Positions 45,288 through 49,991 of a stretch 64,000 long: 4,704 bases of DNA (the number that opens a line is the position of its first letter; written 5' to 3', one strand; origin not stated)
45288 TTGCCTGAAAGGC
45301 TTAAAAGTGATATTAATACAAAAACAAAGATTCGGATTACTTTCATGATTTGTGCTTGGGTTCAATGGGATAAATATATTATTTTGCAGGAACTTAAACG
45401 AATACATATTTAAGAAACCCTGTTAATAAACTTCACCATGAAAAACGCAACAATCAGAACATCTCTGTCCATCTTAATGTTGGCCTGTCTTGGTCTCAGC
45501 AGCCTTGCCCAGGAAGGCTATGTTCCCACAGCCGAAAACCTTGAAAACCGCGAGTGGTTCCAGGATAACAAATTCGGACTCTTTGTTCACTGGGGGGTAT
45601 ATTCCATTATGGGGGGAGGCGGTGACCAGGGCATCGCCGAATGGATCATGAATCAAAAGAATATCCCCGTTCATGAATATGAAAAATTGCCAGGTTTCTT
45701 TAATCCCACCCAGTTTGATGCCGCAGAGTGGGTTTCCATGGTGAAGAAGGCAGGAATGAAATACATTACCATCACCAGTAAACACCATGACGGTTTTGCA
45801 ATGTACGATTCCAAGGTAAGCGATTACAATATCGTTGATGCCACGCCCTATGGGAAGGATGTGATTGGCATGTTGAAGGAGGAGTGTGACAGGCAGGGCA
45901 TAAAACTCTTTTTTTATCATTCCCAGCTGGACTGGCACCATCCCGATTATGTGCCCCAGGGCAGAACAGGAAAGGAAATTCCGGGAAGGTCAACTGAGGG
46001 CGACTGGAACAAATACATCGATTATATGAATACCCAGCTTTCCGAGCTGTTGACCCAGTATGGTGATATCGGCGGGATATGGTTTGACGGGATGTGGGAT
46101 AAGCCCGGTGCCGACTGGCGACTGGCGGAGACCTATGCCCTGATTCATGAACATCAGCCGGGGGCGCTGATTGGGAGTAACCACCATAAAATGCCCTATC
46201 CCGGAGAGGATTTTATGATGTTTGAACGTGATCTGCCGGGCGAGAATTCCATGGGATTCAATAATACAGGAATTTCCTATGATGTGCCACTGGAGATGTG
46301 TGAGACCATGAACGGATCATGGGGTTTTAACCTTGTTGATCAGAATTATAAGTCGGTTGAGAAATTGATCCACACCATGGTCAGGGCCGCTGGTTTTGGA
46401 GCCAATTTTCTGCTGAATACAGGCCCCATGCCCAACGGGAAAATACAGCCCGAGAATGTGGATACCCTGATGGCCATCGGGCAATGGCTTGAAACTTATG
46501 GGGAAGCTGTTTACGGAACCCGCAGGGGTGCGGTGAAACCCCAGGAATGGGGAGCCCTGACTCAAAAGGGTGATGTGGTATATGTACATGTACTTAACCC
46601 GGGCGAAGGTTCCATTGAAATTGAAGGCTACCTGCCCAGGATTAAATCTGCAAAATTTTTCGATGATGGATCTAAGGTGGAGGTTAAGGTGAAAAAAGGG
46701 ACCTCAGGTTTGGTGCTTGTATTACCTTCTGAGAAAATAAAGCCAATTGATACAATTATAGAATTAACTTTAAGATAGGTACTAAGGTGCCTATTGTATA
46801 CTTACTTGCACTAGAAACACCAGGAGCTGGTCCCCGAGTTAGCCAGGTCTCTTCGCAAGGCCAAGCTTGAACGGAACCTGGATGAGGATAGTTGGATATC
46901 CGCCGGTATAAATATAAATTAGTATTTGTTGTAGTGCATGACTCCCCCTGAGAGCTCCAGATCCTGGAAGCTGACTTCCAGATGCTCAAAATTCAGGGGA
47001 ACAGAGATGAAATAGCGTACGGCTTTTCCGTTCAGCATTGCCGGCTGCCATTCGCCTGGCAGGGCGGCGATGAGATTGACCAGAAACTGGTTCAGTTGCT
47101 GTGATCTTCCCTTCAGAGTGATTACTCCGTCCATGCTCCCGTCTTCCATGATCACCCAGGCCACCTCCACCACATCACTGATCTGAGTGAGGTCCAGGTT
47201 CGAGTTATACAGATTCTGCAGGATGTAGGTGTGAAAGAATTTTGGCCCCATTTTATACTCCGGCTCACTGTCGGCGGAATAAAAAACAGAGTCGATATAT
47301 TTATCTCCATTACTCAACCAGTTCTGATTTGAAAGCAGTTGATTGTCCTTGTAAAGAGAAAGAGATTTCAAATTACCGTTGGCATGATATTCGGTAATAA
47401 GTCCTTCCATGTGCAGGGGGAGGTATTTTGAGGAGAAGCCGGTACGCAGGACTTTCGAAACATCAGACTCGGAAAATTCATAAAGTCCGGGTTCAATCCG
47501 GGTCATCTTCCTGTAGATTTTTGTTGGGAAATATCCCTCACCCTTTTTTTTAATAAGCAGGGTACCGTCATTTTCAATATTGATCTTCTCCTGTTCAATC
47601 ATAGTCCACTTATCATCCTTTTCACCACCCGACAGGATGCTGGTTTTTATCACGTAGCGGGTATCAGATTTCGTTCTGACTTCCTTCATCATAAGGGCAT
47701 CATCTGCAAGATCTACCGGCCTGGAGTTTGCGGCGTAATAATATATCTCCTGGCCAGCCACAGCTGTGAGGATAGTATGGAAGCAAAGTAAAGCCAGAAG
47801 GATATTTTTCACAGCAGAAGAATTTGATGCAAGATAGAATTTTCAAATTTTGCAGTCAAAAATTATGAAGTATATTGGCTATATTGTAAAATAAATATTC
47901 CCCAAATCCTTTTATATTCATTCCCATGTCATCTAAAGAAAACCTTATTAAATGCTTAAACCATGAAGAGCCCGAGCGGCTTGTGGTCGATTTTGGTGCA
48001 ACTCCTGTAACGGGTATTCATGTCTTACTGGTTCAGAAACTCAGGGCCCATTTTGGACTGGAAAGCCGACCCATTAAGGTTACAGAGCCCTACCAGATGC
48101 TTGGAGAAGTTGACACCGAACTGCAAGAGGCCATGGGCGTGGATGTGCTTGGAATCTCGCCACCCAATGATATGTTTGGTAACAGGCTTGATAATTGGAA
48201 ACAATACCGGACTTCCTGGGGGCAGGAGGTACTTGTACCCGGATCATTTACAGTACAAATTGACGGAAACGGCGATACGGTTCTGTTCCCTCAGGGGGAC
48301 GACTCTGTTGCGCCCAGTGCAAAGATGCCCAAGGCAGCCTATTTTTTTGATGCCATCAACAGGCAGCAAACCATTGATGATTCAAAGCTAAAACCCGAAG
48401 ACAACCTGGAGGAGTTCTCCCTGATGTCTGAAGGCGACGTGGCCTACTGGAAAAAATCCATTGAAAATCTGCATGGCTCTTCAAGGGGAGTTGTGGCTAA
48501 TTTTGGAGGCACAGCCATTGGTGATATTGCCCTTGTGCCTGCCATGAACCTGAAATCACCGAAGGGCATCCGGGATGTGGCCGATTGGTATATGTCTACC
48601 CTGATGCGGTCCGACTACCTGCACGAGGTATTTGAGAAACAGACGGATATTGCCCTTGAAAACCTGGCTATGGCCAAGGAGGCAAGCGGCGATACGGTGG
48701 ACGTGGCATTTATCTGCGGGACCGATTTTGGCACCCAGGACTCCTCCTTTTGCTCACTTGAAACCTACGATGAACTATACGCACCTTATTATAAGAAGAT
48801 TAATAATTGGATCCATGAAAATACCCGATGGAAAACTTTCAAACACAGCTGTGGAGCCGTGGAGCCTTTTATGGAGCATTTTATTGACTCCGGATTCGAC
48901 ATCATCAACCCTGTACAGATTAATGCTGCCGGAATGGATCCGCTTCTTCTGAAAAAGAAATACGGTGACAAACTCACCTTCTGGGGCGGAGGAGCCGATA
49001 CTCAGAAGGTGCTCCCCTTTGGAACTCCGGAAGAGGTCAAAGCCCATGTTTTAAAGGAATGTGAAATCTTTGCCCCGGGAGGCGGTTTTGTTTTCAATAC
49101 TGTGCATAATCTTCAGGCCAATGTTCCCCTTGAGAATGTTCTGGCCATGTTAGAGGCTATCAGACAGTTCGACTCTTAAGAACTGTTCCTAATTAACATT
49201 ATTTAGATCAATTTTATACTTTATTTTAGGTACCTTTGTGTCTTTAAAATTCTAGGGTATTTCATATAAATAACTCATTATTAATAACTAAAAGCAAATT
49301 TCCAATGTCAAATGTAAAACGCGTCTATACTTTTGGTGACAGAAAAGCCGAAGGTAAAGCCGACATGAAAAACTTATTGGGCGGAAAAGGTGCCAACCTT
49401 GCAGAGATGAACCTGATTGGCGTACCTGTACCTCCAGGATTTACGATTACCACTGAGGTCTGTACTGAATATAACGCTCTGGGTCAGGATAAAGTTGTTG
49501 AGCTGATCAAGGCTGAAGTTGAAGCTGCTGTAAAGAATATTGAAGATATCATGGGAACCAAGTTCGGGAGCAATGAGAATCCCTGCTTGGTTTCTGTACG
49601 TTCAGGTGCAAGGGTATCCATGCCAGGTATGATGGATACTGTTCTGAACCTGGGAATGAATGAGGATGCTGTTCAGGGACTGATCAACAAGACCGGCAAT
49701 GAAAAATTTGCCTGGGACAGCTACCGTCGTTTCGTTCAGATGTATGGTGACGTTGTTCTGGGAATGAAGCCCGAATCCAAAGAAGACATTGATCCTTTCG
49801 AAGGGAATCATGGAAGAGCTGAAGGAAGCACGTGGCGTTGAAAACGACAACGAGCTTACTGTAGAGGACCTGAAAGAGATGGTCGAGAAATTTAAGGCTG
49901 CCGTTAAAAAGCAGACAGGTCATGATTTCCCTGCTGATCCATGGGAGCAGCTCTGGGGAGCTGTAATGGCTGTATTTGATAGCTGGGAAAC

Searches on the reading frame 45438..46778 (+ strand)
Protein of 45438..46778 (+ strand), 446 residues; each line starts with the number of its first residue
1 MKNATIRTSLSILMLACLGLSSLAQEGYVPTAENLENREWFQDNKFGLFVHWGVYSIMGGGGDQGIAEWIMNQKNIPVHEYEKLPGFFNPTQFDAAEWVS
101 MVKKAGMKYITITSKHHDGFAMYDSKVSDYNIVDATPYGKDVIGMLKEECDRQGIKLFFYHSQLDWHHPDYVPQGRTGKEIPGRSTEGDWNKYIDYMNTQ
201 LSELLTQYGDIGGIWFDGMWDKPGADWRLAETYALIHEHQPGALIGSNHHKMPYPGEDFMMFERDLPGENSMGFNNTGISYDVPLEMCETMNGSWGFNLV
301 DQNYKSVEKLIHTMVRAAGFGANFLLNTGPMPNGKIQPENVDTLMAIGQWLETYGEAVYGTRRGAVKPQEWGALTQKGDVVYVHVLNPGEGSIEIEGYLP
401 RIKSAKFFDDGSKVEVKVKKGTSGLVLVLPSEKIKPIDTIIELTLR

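Call 30: search_protein_families(library=pfam, proteins=[window:45438-46778:+], max_evalue=0.001)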
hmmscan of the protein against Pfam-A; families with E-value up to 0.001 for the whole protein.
window:45438-46778:+ (446 aa): 2 families
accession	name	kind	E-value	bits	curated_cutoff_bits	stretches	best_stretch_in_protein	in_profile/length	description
PF01120.23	Alpha_L_fucos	-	3.7e-100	336.2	25.2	1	22-356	8-345/345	Alpha-L-fucosidase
PF14871.12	GHL6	-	7.5e-05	23.4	35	1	94-179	1-87/132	Hypothetical glycosyl hydrolase 6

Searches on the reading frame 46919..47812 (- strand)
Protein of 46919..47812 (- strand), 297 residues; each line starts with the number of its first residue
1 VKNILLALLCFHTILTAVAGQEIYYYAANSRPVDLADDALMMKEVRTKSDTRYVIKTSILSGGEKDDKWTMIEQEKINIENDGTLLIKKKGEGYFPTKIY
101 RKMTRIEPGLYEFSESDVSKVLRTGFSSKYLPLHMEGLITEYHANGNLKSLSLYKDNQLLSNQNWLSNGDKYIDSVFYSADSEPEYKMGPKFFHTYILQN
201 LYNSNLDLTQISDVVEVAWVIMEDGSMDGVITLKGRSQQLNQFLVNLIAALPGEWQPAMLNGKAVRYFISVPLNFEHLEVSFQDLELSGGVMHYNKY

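Call 30: search_protein_families(library=pfam, proteins=[window:46919-47812:-], max_evalue=0.001)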
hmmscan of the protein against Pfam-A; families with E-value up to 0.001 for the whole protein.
window:46919-47812:- (297 aa): 2 families
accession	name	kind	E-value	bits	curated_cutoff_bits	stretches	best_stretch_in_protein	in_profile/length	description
PF03544.19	TonB_C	-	0.00047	21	24.6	1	209-276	12-78/79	Gram-negative bacterial TonB protein C-terminal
PF07661.19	MORN_2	-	0.00081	19.8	29.6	0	135-156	1-22/22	MORN repeat variant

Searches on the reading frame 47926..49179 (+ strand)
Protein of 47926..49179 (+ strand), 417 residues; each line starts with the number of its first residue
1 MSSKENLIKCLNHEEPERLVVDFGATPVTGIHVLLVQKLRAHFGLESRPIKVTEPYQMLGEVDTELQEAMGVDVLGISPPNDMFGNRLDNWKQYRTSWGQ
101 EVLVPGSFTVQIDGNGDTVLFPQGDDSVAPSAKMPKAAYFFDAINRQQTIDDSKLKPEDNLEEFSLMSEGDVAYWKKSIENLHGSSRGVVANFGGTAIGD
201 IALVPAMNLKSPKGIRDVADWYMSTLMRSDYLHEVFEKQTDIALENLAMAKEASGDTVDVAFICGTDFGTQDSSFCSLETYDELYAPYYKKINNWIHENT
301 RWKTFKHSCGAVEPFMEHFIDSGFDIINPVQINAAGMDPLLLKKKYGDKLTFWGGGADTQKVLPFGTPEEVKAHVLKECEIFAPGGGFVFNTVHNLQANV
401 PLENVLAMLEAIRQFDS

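Call 30: search_protein_families(library=pfam, proteins=[window:47926-49179:+], max_evalue=0.001)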
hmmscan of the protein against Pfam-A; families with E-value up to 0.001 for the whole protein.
window:47926-49179:+ (417 aa): 1 family
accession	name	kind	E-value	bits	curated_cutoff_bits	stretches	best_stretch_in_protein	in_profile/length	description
PF01208.23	URO-D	-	6.3e-15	55.5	23.9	1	213-414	157-345/346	Uroporphyrinogen decarboxylase (URO-D)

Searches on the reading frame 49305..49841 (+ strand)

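Call 46: search_protein_families(library=pfam, proteins=[window:49305-49841:+], max_evalue=0.001)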
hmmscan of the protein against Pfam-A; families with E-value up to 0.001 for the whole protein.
window:49305-49841:+ (178 aa): 1 family
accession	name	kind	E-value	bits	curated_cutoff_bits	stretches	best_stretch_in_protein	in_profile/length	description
PF01326.24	PPDK_N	-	9.5e-21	74.8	27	2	23-69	2-51/328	Pyruvate phosphate dikinase, AMP/ATP-binding domain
